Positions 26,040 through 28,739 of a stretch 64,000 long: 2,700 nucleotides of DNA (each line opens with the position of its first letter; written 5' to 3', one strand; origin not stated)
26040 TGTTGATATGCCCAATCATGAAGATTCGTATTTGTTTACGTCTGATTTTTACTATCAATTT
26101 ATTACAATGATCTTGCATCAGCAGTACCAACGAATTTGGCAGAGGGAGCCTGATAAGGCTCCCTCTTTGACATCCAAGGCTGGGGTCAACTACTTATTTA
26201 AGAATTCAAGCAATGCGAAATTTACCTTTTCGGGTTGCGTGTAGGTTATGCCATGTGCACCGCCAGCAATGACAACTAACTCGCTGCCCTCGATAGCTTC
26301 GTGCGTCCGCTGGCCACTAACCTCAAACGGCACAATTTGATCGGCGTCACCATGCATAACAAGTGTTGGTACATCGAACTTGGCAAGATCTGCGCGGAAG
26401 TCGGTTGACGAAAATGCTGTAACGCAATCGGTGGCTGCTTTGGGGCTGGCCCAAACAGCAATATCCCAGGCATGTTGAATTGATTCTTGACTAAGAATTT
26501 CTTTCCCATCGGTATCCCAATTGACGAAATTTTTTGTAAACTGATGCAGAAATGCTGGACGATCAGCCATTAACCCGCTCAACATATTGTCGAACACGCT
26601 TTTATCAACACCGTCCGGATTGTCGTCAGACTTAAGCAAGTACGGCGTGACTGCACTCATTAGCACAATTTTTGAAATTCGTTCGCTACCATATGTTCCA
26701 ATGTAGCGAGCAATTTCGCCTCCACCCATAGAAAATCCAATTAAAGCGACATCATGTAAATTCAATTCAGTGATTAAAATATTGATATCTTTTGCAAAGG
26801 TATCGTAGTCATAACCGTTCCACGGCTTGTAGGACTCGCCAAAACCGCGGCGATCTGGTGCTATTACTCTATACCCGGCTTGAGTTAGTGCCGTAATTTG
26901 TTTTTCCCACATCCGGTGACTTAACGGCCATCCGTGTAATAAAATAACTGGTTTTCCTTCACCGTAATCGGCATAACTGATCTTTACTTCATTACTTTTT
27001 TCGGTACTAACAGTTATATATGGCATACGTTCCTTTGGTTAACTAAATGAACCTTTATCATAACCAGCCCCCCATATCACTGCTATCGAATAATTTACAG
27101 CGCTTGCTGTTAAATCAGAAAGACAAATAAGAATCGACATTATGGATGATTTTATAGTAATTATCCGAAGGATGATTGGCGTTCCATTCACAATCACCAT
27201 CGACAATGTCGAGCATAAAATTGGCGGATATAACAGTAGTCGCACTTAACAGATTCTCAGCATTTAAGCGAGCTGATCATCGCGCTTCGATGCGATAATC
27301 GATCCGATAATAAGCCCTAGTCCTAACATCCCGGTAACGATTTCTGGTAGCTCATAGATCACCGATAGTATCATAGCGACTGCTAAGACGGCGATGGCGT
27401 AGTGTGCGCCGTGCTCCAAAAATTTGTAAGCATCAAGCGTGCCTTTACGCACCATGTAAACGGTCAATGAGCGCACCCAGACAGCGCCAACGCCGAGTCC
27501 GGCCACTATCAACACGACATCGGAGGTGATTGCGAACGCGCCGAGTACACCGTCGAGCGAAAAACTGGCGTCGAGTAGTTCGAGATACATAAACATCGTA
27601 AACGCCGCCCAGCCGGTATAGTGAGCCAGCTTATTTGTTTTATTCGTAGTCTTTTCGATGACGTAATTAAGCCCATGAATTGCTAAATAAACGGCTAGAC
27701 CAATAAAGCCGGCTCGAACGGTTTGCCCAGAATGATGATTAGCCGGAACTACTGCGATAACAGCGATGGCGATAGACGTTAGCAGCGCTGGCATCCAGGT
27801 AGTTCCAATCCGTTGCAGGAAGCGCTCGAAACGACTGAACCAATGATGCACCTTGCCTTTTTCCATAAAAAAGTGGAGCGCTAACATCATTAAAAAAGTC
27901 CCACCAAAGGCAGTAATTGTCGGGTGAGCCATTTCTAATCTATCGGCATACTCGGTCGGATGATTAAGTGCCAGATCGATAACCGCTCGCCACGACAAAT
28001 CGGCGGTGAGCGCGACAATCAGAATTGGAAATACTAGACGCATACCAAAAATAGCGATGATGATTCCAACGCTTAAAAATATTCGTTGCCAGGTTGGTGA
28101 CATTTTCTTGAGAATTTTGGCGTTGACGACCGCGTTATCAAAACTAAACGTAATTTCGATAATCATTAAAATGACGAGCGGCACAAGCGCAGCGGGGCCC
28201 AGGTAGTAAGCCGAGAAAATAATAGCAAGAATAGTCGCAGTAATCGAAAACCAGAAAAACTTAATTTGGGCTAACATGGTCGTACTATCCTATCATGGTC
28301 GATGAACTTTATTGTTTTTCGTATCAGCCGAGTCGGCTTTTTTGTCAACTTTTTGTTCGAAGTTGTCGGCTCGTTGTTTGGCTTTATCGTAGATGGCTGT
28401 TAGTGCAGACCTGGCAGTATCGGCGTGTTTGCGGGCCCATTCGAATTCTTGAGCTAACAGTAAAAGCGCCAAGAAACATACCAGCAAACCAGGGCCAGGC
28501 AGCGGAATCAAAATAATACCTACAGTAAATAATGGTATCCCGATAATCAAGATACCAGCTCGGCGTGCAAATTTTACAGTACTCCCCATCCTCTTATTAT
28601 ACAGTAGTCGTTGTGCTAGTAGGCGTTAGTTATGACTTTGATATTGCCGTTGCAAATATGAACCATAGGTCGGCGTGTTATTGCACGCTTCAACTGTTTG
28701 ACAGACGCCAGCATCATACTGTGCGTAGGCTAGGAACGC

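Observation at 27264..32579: GtrB-like GT2, GtrA and a polytopic membrane protein fused to a PIG-L deacetylase: a three-component glycosylation operon with a built-in de-N-acetylase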

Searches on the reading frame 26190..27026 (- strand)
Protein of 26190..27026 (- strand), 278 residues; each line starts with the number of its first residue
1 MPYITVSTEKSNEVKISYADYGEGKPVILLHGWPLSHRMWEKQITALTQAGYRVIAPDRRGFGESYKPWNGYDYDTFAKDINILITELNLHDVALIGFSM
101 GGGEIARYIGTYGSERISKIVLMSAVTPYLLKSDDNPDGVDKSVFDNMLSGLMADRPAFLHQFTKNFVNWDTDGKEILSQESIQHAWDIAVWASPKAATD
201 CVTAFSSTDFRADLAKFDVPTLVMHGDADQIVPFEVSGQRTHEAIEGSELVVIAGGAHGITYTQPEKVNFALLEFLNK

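Call 3: search_protein_families(library=pfam, proteins=[window:26190-27026:-], max_evalue=0.01)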
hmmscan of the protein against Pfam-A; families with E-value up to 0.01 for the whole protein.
window:26190-27026:- (278 aa): 9 families
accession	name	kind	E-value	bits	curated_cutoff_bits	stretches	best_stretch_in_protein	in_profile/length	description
PF00561.26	Abhydrolase_1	-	3.5e-35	122.3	25.8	1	25-260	1-240/245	alpha/beta hydrolase fold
PF12697.13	Abhydrolase_6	-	2e-23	84.6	26.3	1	27-268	1-214/217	Alpha/beta hydrolase family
PF12146.15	Hydrolase_4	-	3e-19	69.7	27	1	27-261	7-235/239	Serine aminopeptidase, S33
PF02230.22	Abhydrolase_2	-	3.6e-05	24.1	23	0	91-144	105-157/217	Phospholipase/Carboxylesterase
PF20434.5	BD-FAE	-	0.00012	22.1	26.8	1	42-237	38-208/215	BD-FAE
PF00326.27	Peptidase_S9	-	0.00065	19.7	22.6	0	188-261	115-190/213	Prolyl oligopeptidase family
PF08386.16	Abhydrolase_4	-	0.0024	18.4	21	1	215-276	31-91/103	TAP-like protein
PF06028.17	DUF915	-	0.0035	17.2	22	0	84-124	96-140/255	Alpha/beta hydrolase of unknown function (DUF915)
PF03096.20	Ndr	-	0.0059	15.8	23.3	0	75-276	83-276/283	Ndr family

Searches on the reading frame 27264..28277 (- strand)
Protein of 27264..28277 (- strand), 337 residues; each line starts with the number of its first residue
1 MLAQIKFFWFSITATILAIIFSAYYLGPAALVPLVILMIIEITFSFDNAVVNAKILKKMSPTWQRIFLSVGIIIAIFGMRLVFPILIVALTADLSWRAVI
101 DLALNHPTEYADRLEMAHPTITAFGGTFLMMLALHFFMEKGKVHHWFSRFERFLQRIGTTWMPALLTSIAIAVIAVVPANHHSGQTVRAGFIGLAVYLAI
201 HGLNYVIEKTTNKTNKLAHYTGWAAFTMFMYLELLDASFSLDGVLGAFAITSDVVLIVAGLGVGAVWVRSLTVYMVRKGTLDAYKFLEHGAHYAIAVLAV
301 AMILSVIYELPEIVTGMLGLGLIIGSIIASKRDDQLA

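Call 3: search_protein_families(library=pfam, proteins=[window:27264-28277:-], max_evalue=0.01)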
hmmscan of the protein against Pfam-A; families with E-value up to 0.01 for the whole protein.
window:27264-28277:- (337 aa): 2 families
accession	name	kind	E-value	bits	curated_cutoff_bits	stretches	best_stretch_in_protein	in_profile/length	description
PF04332.21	DUF475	-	3.7e-103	345.8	27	1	46-332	1-288/293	Protein of unknown function (DUF475)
PF03741.22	TerC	-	1.1e-19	71.3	27.8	1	37-304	3-176/178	Integral membrane protein TerC family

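Call 4: search_protein_families(library=ncbifam, proteins=[window:27264-28277:-], max_evalue=0.01)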
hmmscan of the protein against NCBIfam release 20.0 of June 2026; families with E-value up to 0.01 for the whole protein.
window:27264-28277:- (337 aa): 11 families
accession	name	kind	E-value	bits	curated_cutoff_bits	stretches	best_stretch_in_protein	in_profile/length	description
NF010613.0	PRK14013.1-3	equivalog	6.2e-113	377.4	385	1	5-332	3-348/362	hypothetical protein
NF010620.0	PRK14013.2-6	equivalog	7e-104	348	437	1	4-332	4-338/346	hypothetical protein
NF010619.0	PRK14013.2-5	subfamily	1.8e-101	339.9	387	1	5-332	2-321/329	hypothetical protein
NF010614.0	PRK14013.1-4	equivalog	2.1e-98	329.7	495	1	7-332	3-347/357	hypothetical protein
NF010616.0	PRK14013.2-2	equivalog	7.5e-77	259.1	606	1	35-332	50-344/365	hypothetical protein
NF010612.0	PRK14013.1-2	equivalog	1.8e-74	250.9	386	1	31-332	7-299/307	hypothetical protein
NF010618.0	PRK14013.2-4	equivalog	9.1e-74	248.7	657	1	34-336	42-341/353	hypothetical protein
NF010617.0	PRK14013.2-3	equivalog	1.9e-72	244.6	613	1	35-330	43-335/350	hypothetical protein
NF010615.0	PRK14013.2-1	equivalog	3.4e-72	243.7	621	1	6-332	3-329/338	hypothetical protein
TIGR03716.1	R_switched_YkoY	subfamily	2.7e-13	50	138.5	1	195-307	68-180/220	integral membrane protein, YkoY family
TIGR03717.1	R_switched_YjbE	subfamily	0.00035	20.4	134.8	0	36-90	4-57/176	YjbE family putative metal transport protein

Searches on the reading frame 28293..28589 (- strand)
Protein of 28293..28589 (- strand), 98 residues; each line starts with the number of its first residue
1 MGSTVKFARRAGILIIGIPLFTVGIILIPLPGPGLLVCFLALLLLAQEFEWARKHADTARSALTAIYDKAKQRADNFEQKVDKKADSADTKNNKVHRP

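Call 3: search_protein_families(library=pfam, proteins=[window:28293-28589:-], max_evalue=0.01)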
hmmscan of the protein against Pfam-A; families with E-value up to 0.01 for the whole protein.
window:28293-28589:- (98 aa): 1 family
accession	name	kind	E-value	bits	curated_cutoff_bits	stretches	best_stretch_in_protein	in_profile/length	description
PF09656.15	PGPGW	-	7.5e-17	61.1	23.3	1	10-58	1-49/53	Putative transmembrane protein (PGPGW)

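Call 4: search_protein_families(library=ncbifam, proteins=[window:28293-28589:-], max_evalue=0.01)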
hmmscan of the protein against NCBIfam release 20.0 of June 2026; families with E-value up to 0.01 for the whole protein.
window:28293-28589:- (98 aa): 1 family
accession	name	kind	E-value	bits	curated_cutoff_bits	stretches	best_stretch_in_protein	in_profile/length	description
TIGR02611.1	TIGR02611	hypoth_equivalog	6.3e-14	51.8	70.6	1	5-73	20-88/121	TIGR02611 family protein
